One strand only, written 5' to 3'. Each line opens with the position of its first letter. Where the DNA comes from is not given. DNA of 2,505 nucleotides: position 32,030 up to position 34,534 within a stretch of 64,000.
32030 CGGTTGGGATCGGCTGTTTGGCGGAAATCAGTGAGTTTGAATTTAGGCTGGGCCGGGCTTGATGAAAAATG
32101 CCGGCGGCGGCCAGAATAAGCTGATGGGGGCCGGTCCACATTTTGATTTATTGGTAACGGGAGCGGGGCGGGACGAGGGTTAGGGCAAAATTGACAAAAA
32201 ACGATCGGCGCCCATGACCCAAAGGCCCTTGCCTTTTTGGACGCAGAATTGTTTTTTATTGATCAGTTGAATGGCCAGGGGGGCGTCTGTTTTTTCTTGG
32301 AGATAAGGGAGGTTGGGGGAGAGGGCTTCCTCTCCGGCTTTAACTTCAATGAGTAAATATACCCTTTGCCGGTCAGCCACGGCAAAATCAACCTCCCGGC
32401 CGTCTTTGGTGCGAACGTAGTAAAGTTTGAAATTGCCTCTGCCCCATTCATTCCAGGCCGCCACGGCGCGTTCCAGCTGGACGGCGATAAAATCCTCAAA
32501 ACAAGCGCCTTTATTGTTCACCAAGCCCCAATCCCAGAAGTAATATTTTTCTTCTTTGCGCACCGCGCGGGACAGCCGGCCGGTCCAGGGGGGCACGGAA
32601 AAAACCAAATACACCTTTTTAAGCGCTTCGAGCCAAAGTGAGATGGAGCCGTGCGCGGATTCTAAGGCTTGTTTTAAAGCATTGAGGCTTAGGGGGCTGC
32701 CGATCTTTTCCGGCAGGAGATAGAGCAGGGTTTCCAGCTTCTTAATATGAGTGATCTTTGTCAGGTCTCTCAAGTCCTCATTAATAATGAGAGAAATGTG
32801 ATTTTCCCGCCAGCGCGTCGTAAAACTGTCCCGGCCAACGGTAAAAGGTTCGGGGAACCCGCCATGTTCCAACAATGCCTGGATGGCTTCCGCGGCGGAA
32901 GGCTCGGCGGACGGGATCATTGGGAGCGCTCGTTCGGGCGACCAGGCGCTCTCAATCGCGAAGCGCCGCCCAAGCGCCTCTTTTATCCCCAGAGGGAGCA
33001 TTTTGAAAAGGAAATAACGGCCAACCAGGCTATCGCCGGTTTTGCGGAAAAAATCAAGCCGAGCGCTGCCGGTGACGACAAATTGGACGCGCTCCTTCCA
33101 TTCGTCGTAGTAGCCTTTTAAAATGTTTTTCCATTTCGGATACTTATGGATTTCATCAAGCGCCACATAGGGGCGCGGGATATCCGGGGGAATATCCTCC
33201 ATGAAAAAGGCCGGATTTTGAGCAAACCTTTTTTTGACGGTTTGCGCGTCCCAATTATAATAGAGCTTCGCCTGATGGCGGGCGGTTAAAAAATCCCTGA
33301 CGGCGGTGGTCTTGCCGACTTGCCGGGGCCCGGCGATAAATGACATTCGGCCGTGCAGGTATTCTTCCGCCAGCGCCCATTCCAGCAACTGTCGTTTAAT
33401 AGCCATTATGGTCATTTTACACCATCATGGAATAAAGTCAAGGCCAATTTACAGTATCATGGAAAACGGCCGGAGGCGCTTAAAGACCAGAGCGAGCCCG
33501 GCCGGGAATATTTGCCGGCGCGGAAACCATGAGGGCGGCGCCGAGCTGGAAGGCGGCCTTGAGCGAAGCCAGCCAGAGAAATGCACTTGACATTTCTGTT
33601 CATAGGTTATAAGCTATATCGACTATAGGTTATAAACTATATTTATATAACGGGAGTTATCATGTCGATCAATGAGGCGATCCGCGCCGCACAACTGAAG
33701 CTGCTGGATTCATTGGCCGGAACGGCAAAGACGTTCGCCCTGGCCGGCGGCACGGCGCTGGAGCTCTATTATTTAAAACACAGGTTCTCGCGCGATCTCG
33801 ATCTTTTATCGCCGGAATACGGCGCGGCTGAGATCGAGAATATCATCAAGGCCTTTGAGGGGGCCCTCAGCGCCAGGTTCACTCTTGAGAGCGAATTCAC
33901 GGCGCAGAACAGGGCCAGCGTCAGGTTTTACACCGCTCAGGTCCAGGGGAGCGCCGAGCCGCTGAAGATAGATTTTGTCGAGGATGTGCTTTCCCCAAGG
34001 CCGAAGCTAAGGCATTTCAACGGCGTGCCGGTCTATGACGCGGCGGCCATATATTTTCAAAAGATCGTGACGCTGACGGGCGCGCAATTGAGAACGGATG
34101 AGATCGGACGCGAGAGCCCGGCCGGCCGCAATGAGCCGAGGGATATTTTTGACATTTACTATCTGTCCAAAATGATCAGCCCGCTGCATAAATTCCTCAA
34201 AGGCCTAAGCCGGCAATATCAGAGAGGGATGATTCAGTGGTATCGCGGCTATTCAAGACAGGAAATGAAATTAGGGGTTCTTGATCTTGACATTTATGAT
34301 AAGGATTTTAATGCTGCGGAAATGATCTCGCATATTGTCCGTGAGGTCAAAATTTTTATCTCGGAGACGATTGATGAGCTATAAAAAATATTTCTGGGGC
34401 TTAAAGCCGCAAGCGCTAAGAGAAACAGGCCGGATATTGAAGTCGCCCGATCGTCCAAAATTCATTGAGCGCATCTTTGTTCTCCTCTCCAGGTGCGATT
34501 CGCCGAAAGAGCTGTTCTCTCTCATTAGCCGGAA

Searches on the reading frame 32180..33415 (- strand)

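Call 5: search_protein_families(library=pfam, proteins=[window:32180-33415:-], max_evalue=0.01)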
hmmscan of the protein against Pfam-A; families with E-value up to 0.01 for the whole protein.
window:32180-33415:- (411 aa): 2 families
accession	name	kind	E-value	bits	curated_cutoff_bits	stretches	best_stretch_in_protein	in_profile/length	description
PF13173.12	AAA_14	-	1.9e-26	93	27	1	23-147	3-128/129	AAA domain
PF13635.12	DUF4143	-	6e-26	91.5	28.1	1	213-361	2-160/160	Domain of unknown function (DUF4143)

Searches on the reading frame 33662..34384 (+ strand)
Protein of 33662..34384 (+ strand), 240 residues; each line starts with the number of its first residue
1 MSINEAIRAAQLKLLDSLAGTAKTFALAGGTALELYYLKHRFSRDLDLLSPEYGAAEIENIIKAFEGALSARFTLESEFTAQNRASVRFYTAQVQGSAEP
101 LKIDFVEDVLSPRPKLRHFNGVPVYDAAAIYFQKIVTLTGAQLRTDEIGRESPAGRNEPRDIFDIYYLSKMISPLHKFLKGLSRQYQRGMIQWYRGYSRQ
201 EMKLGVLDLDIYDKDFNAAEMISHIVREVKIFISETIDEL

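Call 71: search_protein_families(library=pfam, proteins=[window:33662-34384:+], max_evalue=0.001)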
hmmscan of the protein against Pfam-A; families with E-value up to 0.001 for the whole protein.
window:33662-34384:+ (240 aa): 1 family
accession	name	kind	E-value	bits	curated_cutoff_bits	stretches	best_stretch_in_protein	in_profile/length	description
PF08843.17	AbiEii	-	2.5e-21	77.2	22.5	1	17-173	7-171/238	Nucleotidyl transferase AbiEii toxin, Type IV TA system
